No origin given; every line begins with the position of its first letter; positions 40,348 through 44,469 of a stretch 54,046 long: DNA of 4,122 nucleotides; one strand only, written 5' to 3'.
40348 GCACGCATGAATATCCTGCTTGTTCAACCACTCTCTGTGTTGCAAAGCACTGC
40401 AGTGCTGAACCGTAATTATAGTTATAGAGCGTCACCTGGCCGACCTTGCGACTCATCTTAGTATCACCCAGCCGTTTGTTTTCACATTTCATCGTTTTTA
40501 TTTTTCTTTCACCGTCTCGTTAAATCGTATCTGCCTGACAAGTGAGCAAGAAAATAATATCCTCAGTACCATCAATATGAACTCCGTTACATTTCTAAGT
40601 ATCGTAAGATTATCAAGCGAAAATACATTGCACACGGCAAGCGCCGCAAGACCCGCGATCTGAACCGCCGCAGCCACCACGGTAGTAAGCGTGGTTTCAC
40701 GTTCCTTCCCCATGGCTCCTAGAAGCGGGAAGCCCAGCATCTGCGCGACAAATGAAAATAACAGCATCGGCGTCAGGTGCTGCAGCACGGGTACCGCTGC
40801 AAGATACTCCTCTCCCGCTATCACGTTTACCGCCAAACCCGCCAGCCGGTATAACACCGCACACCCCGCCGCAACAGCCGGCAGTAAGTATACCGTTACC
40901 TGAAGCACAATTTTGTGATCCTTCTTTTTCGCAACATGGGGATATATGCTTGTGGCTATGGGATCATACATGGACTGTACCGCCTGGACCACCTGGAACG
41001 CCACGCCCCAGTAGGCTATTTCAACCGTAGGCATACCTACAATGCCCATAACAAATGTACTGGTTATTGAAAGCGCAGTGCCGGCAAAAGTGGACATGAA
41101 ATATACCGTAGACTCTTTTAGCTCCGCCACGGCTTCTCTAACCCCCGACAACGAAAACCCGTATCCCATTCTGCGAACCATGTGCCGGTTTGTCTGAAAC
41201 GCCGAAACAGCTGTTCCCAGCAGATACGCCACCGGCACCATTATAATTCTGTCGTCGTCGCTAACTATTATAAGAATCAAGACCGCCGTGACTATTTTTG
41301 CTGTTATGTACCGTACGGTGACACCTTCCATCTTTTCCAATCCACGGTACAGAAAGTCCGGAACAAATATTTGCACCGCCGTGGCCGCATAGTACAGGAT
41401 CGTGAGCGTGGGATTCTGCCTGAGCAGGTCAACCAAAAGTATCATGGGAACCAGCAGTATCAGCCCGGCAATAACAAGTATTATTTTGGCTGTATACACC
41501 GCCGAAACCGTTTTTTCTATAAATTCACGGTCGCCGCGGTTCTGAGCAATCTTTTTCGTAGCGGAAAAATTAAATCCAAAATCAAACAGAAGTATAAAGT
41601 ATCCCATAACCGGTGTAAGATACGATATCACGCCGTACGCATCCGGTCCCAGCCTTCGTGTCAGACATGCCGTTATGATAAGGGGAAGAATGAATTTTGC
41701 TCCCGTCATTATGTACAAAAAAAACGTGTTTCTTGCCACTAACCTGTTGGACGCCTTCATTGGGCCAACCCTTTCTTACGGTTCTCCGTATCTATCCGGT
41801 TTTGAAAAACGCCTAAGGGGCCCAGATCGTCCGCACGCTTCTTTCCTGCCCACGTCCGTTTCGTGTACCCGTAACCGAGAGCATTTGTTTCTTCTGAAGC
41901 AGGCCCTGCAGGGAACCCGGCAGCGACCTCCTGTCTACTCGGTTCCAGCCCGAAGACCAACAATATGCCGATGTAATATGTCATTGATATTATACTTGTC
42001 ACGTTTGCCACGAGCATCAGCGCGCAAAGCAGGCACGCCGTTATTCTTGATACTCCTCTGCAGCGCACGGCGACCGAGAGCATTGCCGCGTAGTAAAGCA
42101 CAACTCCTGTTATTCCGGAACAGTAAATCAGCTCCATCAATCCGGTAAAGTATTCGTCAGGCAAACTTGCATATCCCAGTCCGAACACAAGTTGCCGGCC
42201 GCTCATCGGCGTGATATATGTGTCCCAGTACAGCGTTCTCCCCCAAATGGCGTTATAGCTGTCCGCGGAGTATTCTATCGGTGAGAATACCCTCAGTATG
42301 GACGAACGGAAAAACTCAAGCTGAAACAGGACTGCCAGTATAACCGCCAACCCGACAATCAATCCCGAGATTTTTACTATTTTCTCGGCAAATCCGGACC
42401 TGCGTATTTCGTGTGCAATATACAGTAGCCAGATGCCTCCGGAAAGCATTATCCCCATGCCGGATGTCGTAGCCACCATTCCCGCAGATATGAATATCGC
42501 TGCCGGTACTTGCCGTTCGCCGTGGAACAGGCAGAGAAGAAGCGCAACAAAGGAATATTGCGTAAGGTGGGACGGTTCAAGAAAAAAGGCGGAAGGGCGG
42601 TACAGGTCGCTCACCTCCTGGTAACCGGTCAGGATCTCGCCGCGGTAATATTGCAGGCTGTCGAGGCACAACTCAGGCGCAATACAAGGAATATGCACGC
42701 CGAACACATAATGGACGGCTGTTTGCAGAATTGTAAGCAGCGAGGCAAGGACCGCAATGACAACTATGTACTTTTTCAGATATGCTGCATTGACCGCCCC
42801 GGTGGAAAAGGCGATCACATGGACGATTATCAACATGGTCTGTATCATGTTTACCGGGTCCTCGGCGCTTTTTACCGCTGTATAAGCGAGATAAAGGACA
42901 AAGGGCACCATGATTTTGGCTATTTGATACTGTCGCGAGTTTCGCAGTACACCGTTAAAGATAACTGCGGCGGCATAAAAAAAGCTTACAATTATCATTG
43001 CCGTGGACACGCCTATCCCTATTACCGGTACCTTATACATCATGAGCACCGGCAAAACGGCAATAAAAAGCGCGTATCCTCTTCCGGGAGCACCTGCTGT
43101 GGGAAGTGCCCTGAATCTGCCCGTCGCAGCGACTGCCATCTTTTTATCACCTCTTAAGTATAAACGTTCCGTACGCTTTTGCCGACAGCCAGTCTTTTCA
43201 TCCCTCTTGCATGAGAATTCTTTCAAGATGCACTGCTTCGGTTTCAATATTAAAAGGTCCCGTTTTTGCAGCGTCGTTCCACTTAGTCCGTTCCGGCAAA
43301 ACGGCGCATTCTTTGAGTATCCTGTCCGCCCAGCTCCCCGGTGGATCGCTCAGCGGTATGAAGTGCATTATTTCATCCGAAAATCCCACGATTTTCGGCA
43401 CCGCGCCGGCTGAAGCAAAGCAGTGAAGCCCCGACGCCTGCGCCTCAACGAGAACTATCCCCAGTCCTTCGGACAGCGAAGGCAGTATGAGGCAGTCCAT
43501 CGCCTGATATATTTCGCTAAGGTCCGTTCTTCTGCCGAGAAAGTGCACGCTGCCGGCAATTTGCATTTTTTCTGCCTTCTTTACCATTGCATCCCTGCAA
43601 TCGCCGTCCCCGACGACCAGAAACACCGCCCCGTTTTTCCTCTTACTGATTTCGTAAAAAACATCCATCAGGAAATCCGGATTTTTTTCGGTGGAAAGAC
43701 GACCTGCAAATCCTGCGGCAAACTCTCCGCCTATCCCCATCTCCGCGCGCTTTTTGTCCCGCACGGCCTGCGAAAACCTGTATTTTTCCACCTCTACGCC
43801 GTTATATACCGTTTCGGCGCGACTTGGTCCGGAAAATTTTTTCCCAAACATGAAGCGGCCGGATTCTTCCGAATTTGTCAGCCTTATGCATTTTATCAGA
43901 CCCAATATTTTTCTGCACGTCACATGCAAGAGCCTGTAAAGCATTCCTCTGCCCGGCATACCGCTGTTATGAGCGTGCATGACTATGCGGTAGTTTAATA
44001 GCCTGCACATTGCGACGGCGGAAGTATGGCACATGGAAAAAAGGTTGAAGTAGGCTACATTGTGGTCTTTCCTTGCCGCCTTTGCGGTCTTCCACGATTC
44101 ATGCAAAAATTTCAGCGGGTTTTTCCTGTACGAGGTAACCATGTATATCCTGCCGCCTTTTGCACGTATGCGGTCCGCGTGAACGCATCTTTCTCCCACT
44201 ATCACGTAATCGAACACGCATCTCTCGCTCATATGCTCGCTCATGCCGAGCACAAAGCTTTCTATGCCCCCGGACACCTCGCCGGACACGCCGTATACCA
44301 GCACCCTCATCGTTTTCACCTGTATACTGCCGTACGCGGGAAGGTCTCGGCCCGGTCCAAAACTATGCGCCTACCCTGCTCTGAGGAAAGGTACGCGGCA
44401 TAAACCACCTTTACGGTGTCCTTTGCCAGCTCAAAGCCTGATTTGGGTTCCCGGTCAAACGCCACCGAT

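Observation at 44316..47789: ATP-grasp ligase + type I-beta DAHP synthase + Gfo/Idh/MocA oxidoreductase embedded inside the polysaccharide operon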

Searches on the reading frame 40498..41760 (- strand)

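Call 23: search_protein_families(library=pfam, proteins=[window:40498-41760:-], max_evalue=0.00001)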
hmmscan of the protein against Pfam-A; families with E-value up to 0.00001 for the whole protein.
window:40498-41760:- (420 aa): 1 family
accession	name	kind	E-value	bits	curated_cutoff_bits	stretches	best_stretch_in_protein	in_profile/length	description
PF01943.22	Polysacc_synt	-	1.8e-27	96.9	28.2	1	8-278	1-272/274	Polysaccharide biosynthesis protein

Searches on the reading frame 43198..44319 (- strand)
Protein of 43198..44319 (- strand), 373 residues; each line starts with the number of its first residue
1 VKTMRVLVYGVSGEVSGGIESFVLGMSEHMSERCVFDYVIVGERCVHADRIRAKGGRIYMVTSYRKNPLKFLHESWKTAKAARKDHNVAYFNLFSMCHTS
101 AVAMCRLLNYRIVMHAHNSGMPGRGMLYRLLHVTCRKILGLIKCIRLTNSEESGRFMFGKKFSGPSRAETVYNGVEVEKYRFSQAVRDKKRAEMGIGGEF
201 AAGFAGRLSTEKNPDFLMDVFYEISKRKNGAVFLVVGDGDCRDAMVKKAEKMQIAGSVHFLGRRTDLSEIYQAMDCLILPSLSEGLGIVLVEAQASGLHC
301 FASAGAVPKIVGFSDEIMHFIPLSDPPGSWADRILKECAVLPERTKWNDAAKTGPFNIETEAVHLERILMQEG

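Call 4: search_protein_families(library=pfam, proteins=[window:43198-44319:-])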
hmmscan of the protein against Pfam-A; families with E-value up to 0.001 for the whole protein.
window:43198-44319:- (373 aa): 3 families
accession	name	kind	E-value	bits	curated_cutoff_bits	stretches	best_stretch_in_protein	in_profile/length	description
PF13692.12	Glyco_trans_1_4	-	2.1e-24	86.8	27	1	202-335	4-137/142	Glycosyl transferases group 1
PF00534.26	Glycos_transf_1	-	1.2e-23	84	26.4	1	187-304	2-123/172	Glycosyl transferases group 1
PF13439.12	Glyco_transf_4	-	0.00017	22.1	28.5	1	17-178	2-169/170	Glycosyltransferase Family 4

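Call 5: search_protein_families(library=ncbifam, proteins=[window:43198-44319:-])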
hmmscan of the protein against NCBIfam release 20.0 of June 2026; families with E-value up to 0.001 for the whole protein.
window:43198-44319:- (373 aa): 23 families
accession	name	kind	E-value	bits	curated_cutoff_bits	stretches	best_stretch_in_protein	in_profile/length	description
TIGR03088.1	stp2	hypoth_equivalog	9.2e-23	80.9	409.05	1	17-311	14-311/374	TIGR03088 family PEP-CTERM/XrtA system glycosyltransferase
TIGR03449.1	mycothiol_MshA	equivalog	1.2e-15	57.4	462.5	1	163-305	185-336/406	D-inositol-3-phosphate glycosyltransferase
TIGR03999.1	thiol_BshA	equivalog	1.1e-14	54.2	273.7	1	166-311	167-311/375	N-acetyl-alpha-D-glucosaminyl L-malate synthase BshA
TIGR04157.1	glyco_rSAM_CFB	subfamily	1.2e-12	47.5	400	1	167-302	194-329/406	TIGR04157 family glycosyltransferase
NF012034.0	PRK15490.1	equivalog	4.5e-12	45.2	813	1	176-303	381-502/578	Vi polysaccharide biosynthesis glycosyltransferase TviE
NF050056.1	ProtGlycPglH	equivalog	6.2e-12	45.3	600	1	204-293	184-272/354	GalNAc-alpha-(1->4)-GalNAc-alpha-(1->3)-diNAcBac-PP-undecaprenol alpha-1,4-N-acetyl-D-galactosaminyltransferase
NF011726.0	PRK15179.1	equivalog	4.1e-10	38.6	733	1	167-300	483-618/694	Vi polysaccharide biosynthesis protein TviE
TIGR04063.1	stp3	hypoth_equivalog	6e-10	38.6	442.05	1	166-284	180-300/397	TIGR04063 family PEP-CTERM/XrtA system glycosyltransferase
TIGR02149.1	glgA_Coryne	subfamily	6.7e-10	38.6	302.4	1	165-311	168-322/391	glycogen synthase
NF047684.1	TeichurnBiosyTuaC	equivalog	2.9e-09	36.3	550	1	173-315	192-332/391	teichuronic acid biosynthesis protein TuaC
NF007396.0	PRK09922.1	equivalog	3e-09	36.2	385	1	170-304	162-290/361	lipopolysaccharide 1,6-galactosyltransferase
NF049988.1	MGlcDAGSynMgs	equivalog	2.4e-08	33.8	400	1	189-299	202-315/398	alpha-monoglucosyldiacylglycerol synthase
TIGR02918.1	TIGR02918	equivalog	3e-08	32.8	574.6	1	205-299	325-418/500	accessory Sec system glycosyltransferase GtfA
TIGR04047.1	MSMEG_0565_glyc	hypoth_equivalog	9.1e-08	31.6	259.85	1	167-304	160-307/373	MSMEG_0565 family glycosyltransferase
NF041876.1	EPS_EpsE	equivalog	1.5e-06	27.7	400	1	173-311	193-334/389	exopolysaccharide biosynthesis GT4 family glycosyltransferase EpsE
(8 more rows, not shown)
